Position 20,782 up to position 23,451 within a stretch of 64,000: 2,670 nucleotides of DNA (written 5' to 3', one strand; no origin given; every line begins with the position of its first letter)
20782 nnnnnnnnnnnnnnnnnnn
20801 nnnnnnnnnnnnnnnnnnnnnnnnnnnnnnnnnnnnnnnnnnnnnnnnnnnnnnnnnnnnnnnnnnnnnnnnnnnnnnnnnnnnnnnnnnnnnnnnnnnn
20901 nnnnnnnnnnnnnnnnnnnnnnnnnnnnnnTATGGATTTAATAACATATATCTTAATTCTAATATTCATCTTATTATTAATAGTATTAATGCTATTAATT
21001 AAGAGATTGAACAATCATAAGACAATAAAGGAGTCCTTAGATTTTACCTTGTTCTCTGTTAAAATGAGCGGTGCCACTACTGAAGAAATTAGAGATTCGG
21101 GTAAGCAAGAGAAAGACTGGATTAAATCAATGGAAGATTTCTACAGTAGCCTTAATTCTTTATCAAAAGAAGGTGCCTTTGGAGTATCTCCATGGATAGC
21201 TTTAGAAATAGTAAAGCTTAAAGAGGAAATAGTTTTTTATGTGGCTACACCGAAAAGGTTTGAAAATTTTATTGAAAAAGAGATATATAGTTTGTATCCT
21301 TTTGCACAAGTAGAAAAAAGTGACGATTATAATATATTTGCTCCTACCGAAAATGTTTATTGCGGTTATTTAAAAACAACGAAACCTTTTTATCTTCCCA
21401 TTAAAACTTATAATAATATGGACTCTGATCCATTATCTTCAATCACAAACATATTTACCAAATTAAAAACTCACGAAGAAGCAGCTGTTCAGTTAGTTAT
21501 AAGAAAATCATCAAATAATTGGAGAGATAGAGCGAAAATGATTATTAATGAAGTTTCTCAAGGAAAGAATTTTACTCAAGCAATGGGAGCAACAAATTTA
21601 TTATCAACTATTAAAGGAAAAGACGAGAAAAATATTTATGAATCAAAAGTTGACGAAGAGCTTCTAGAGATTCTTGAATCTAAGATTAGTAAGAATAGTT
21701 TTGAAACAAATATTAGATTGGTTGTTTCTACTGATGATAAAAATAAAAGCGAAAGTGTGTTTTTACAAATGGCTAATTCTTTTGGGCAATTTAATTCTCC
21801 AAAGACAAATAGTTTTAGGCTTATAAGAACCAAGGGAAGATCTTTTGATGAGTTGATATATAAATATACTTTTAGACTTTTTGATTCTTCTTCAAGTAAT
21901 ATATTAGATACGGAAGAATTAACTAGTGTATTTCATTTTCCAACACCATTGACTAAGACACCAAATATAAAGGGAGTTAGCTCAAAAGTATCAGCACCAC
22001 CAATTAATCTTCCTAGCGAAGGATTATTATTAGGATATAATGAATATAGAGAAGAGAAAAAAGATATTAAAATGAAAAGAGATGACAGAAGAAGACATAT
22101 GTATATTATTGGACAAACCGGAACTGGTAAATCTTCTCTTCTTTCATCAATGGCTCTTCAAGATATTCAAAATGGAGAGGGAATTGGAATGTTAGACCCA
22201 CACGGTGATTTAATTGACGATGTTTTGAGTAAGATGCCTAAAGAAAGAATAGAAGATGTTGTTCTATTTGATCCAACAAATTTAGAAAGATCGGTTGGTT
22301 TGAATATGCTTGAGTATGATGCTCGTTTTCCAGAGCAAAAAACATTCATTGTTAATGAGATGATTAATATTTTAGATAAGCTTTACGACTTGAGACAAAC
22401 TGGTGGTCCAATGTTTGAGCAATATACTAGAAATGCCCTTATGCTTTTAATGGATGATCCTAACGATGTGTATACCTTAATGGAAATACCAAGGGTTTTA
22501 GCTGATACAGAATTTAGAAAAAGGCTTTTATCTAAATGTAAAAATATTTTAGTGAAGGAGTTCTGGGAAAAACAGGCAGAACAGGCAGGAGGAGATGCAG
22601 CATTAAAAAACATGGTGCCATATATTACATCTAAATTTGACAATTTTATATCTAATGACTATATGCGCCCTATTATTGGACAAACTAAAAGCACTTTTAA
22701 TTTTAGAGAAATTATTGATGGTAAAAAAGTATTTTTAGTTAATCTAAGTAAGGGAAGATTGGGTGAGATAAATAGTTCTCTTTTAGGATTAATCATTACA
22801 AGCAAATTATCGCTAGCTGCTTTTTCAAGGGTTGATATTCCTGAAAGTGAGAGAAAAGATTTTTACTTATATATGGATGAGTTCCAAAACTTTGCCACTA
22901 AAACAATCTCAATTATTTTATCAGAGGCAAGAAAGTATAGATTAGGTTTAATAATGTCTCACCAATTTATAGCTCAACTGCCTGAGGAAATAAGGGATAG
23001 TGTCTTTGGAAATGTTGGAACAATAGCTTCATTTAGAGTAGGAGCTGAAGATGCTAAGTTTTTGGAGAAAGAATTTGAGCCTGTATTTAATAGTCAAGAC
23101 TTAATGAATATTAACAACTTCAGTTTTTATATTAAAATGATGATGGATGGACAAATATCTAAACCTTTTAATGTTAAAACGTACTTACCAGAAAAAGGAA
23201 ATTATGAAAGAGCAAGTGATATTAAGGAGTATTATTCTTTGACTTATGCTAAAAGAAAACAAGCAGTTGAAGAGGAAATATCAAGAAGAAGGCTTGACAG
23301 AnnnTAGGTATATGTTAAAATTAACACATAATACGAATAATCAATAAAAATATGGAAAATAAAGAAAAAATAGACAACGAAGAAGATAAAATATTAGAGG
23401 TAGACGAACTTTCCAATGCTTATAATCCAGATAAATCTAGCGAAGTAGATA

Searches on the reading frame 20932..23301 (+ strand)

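Call 39: search_protein_families(library=pfam, proteins=[window:20932-23301:+], max_evalue=0.00001)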
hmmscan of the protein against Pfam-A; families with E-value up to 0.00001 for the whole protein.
window:20932-23301:+ (790 aa): 3 families
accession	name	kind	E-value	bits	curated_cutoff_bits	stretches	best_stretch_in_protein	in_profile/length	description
PF02534.20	T4SS-DNA_transf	-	9.5e-08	31.7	20.1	0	386-685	43-346/468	Type IV secretory system Conjugative DNA transfer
PF10412.15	TrwB_AAD_bind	-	2.4e-06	27.1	20.5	0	380-685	8-288/387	Type IV secretion-system coupling protein DNA-binding domain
PF01935.23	DUF87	-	9.9e-06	26.2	23.2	0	387-485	23-84/220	Helicase HerA, central domain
